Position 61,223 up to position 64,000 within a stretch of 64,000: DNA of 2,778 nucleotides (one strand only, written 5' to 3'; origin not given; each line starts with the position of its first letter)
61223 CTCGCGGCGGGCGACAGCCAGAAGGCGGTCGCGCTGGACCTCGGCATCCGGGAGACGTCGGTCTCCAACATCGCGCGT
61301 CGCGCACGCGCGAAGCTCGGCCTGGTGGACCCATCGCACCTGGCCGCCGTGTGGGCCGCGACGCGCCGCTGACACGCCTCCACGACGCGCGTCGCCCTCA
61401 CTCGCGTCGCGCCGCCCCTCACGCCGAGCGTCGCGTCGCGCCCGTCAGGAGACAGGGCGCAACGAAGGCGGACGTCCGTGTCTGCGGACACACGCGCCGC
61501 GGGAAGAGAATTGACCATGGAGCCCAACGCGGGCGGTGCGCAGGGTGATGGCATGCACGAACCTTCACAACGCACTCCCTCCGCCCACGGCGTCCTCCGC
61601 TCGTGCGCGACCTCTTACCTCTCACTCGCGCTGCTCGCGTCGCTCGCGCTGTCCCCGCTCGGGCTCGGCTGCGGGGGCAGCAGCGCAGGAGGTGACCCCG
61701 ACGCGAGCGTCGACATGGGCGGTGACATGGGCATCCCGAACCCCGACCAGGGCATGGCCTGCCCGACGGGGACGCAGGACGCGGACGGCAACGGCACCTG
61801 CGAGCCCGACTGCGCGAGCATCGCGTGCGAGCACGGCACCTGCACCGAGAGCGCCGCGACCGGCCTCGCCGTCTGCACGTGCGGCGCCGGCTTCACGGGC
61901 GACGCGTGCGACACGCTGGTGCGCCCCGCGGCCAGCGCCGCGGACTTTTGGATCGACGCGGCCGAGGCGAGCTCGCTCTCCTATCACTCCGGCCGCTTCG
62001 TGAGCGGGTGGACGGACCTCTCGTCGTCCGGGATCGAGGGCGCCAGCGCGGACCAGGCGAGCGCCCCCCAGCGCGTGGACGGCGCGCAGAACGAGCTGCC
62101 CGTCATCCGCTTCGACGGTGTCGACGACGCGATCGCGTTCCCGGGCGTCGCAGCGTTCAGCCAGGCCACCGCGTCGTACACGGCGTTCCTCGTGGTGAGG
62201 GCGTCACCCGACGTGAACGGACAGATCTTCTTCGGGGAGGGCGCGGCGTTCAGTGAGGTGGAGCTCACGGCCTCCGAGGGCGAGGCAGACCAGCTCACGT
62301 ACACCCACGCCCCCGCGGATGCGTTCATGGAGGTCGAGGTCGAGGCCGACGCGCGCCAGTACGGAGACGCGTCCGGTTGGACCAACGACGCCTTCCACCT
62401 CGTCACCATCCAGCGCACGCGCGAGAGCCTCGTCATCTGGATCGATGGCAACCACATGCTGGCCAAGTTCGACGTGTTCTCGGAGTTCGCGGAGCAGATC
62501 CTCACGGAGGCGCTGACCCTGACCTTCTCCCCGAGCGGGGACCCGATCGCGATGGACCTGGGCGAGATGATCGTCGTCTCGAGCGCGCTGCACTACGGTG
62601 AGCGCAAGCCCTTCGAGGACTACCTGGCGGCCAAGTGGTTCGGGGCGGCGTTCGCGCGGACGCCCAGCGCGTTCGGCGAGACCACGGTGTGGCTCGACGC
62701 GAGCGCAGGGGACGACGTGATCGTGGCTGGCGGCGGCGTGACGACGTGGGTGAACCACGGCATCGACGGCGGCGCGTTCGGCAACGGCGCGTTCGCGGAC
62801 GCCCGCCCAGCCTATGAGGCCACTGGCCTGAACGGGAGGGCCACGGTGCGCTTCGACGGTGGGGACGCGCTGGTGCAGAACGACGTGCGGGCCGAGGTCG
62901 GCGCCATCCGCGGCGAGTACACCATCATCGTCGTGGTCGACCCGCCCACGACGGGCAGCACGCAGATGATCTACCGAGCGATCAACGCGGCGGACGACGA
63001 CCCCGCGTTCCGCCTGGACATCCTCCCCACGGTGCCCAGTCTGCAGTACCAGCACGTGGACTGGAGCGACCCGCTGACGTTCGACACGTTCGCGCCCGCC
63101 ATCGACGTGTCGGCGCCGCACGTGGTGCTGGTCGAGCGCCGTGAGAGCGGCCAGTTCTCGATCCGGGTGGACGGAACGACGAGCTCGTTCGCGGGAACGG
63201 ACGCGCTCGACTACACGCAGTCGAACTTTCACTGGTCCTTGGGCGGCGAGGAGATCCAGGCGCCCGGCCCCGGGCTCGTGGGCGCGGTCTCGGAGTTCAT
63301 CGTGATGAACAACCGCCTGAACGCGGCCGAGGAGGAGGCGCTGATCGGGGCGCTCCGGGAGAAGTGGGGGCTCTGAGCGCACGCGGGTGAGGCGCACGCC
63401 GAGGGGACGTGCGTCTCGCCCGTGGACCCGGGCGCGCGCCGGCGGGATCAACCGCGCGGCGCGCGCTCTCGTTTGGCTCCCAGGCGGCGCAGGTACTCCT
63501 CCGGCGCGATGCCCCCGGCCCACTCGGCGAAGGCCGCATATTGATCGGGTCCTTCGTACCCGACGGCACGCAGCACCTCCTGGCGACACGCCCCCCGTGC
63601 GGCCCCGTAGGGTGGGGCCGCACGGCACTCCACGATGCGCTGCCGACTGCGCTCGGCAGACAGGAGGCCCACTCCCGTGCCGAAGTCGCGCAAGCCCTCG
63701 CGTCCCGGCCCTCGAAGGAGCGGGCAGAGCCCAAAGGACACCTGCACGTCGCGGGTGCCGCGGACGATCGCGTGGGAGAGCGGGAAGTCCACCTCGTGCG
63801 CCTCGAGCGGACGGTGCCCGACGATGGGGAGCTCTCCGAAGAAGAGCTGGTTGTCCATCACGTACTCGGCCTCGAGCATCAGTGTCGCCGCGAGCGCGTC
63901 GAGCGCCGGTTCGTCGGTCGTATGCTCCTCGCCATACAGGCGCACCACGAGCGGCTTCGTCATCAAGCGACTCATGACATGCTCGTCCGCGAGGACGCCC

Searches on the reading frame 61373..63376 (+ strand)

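Call 24: search_protein_families(library=pfam, proteins=[window:61373-63376:+], max_evalue=0.001)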
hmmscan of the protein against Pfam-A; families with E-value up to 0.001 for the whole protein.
window:61373-63376:+ (667 aa): 0 families

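Call 58: search_protein_families(library=pfam, proteins=[window:61553-63376:+], max_evalue=0.01)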
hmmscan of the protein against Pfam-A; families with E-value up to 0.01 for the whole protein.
window:61553-63376:+ (607 aa): 1 family
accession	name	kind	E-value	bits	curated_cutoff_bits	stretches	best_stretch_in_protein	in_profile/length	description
PF23106.1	EGF_Teneurin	-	0.0052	17.3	24.3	0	83-120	1-28/30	Teneurin-like EGF domain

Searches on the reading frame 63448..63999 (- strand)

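Call 58: search_protein_families(library=pfam, proteins=[window:63448-63999:-], max_evalue=0.01)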
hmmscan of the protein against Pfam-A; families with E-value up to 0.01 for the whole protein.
window:63448-63999:- (183 aa): 1 family
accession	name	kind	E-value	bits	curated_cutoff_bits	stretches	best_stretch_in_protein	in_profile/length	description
PF15428.11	Imm26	-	0.0032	18.2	23.3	1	10-74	30-94/107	Immunity protein 26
